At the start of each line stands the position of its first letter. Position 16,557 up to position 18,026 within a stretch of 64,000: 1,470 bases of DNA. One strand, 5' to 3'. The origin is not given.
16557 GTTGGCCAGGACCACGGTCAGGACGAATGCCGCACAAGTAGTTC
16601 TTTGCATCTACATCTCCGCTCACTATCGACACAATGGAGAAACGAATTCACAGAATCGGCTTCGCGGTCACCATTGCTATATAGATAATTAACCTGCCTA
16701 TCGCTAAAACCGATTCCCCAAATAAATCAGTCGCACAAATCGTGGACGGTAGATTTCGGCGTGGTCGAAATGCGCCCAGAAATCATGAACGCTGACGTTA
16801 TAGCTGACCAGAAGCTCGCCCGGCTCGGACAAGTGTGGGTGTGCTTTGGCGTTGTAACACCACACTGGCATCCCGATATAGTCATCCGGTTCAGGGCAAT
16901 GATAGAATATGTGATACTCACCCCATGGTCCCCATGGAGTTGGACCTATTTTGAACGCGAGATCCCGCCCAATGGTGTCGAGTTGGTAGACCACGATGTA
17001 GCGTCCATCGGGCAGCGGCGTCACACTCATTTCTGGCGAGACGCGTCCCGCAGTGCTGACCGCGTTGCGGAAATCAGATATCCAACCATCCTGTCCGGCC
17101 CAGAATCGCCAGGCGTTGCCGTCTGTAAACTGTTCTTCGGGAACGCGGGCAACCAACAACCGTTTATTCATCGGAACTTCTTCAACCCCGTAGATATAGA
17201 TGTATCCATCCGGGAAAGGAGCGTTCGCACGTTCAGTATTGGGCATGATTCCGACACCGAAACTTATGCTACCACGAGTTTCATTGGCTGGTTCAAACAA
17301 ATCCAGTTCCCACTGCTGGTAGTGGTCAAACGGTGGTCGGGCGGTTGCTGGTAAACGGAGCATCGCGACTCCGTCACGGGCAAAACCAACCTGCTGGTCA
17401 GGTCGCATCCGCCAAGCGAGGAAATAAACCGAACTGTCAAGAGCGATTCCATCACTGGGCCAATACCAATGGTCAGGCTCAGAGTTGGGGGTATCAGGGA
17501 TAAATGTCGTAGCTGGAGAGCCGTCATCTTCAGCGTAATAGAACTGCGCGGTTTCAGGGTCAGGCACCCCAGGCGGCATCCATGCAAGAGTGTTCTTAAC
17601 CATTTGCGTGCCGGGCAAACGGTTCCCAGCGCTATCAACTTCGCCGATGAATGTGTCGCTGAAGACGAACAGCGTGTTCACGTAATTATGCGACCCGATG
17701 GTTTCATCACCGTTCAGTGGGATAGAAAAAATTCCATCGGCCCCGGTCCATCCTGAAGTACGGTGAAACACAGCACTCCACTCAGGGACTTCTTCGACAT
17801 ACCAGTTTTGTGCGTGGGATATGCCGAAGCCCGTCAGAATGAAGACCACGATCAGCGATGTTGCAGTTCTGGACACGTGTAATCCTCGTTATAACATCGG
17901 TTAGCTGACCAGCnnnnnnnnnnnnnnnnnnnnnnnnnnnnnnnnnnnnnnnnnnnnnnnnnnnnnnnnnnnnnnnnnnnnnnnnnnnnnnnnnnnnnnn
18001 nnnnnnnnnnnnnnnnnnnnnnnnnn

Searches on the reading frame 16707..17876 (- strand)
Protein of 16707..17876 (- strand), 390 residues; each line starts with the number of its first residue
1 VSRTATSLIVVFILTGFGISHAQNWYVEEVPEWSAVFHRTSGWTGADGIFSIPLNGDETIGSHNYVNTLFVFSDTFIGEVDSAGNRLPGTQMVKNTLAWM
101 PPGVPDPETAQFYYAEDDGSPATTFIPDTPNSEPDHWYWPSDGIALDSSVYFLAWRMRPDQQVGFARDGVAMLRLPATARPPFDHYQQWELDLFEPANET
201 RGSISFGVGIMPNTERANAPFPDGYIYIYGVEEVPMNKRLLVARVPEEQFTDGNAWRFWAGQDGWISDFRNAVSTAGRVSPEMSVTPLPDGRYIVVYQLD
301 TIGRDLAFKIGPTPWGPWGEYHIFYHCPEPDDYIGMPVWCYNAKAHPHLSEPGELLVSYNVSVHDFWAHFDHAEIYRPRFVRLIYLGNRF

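Call 70: search_protein_families(library=pfam, proteins=[window:16707-17876:-], max_evalue=0.00001)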
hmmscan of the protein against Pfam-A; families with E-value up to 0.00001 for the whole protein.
window:16707-17876:- (390 aa): 2 families
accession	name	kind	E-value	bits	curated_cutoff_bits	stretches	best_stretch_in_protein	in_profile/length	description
PF13810.12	DUF4185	-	3.8e-14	53.1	39.5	1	67-348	27-287/309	Domain of unknown function (DUF4185)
PF16396.11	DUF5005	-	1.3e-10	41.1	29.6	1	291-384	336-434/443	Domain of unknown function (DUF5005)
